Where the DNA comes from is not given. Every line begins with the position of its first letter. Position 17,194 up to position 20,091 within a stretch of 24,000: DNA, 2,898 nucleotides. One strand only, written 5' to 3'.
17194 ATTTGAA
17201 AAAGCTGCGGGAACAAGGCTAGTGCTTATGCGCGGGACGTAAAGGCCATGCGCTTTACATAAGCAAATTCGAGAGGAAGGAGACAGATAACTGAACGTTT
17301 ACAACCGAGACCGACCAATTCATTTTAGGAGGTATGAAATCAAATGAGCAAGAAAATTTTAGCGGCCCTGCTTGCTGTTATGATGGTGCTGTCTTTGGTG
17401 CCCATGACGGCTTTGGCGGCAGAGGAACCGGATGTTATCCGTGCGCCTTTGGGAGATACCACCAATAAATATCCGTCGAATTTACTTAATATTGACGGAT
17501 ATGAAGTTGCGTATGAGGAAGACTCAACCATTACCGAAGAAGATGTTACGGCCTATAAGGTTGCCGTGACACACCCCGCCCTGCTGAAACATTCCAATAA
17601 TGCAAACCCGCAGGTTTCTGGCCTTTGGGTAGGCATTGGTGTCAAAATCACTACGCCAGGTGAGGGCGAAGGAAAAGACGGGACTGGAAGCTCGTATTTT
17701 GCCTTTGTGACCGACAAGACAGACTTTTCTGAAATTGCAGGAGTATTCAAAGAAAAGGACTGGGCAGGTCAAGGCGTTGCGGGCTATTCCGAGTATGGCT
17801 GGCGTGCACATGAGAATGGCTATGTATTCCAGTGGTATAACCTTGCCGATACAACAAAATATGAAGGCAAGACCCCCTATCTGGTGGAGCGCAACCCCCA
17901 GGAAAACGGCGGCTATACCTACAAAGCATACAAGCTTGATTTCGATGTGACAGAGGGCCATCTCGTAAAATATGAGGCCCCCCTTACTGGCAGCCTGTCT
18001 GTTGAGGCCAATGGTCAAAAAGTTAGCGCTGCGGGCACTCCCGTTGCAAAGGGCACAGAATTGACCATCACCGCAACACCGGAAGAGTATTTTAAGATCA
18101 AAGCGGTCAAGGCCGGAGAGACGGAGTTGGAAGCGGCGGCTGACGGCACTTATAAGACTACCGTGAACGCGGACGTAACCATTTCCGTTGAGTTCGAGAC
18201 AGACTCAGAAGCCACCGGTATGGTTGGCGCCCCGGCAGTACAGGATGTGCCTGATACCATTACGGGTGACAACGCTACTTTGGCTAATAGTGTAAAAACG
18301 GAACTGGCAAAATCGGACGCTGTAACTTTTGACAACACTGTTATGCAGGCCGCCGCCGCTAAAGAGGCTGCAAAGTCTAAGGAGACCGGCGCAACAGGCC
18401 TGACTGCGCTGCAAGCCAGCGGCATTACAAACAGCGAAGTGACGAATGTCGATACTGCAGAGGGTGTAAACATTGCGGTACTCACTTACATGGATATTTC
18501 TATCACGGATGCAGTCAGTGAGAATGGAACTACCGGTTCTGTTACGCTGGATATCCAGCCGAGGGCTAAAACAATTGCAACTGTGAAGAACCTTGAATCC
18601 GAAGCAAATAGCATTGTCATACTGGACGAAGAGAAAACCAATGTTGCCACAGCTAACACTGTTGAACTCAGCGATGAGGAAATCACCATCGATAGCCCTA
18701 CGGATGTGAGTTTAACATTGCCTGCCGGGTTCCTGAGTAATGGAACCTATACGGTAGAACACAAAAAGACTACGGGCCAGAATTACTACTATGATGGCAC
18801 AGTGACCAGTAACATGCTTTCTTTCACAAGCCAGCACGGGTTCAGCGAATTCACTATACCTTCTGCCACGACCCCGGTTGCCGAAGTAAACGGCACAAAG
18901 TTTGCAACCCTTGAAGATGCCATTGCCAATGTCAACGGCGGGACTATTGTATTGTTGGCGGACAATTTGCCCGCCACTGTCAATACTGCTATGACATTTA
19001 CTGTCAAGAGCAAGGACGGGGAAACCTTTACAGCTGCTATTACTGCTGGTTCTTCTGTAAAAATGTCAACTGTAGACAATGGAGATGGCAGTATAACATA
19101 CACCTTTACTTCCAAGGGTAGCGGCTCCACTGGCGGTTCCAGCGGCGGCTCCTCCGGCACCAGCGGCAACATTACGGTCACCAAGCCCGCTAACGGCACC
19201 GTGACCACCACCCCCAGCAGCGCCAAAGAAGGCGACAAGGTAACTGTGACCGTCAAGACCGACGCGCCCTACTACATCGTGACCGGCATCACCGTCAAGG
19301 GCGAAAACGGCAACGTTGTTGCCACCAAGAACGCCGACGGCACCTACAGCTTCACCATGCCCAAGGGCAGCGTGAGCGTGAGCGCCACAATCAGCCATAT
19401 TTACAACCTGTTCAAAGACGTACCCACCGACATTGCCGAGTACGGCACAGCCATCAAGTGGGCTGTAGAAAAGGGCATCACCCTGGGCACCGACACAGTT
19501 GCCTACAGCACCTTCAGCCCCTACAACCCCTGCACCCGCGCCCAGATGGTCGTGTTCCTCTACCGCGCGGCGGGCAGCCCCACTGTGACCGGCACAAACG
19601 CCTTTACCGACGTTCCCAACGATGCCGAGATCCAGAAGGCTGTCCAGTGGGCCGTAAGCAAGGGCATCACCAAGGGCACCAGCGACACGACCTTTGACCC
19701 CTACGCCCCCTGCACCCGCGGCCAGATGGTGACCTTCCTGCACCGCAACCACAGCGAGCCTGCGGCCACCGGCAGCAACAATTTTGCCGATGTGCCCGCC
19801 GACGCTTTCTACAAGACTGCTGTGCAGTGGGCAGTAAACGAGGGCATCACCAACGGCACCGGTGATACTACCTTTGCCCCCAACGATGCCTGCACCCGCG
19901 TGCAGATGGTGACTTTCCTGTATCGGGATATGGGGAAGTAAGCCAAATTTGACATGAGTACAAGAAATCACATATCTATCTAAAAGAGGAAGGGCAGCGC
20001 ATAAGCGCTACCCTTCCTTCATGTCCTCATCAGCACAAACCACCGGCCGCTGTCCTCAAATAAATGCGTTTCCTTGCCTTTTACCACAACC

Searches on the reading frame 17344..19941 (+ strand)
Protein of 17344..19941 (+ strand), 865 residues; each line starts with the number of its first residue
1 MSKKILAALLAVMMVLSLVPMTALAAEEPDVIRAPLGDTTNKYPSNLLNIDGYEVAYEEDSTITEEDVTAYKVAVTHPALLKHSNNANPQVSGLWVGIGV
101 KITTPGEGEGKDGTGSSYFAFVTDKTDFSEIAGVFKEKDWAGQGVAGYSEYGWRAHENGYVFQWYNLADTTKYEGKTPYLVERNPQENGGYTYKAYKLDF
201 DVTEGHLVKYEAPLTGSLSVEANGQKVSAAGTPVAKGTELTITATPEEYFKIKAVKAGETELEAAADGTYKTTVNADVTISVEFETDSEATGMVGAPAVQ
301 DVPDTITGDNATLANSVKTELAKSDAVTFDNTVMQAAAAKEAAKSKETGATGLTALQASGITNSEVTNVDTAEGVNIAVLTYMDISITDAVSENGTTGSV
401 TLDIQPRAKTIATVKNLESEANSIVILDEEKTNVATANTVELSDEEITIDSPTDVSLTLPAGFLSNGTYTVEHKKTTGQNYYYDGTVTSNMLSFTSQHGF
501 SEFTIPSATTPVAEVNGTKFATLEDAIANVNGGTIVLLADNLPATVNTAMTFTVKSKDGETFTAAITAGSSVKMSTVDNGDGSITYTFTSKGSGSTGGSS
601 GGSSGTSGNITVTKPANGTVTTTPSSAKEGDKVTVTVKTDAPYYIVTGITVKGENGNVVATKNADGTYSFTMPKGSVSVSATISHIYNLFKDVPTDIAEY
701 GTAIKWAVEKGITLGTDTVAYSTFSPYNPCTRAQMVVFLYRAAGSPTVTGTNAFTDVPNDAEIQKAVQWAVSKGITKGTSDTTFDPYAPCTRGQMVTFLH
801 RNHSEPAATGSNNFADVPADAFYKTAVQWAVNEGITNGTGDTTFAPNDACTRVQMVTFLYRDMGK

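Call 8: search_protein_families(library=pfam, proteins=[window:17344-19941:+], max_evalue=0.01)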
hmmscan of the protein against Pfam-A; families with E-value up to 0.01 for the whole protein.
window:17344-19941:+ (865 aa): 3 families
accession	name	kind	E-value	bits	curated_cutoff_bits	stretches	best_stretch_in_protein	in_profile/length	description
PF00395.25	SLH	-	1.8e-27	95.5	20.8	3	754-795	2-43/44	S-layer homology domain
PF18998.6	Flg_new_2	-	3.7e-10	40.1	23.6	2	609-682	2-68/73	Divergent InlB B-repeat domain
PF00630.25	Filamin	-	0.0054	18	26.9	0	544-593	17-73/93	Filamin/ABP280 repeat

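Call 44: search_protein_families(library=pfam, alignment_id=A2, max_evalue=0.0001)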
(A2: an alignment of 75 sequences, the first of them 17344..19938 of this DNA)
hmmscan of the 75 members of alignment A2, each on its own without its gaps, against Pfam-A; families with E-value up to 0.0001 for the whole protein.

A. member 1, window:17344-19938:+ (865 aa): 2 families
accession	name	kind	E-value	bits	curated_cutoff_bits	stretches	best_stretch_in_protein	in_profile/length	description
PF00395.25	SLH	-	1.8e-27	95.5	20.8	2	754-795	2-43/44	S-layer homology domain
PF18998.6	Flg_new_2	-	3.7e-10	40.1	23.6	1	609-682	2-68/73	Divergent InlB B-repeat domain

B. families by the number of members that match (of 75 scanned): 78 families (the first 25 are shown)
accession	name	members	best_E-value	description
PF00395.25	SLH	6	3.7e-34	S-layer homology domain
PF18998.6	Flg_new_2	6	6.8e-15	Divergent InlB B-repeat domain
PF07282.18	Cas12f1-like_TNB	4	8.7e-09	Cas12f1-like, TNB domain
PF00501.34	AMP-binding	3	2e-67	AMP-binding enzyme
PF09479.16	Flg_new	3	1.2e-15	Listeria-Bacteroides repeat domain (List_Bact_rpt)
PF13240.11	Zn_Ribbon_1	3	2.6e-08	zinc-ribbon domain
PF13421.11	Band_7_1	2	4e-42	SPFH domain-Band 7 family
PF18655.7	SHIRT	1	8.8e-71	SHIRT domain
PF02397.22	Bac_transf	1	2.2e-62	Bacterial sugar transferase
PF00668.25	Condensation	1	3.5e-58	Condensation domain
PF00437.27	T2SSE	1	3.7e-58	Type II/IV secretion system protein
PF08849.17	BrxA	1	1.4e-50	BrxA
PF25796.1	BREX_BrxC_4th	1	1.1e-46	BREX ATP-binding protein BrxC 4th domain with six-stranded beta sheet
PF01940.21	DUF92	1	1.7e-46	Integral membrane protein DUF92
PF14200.12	RicinB_lectin_2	1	8e-44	Ricin-type beta-trefoil lectin domain-like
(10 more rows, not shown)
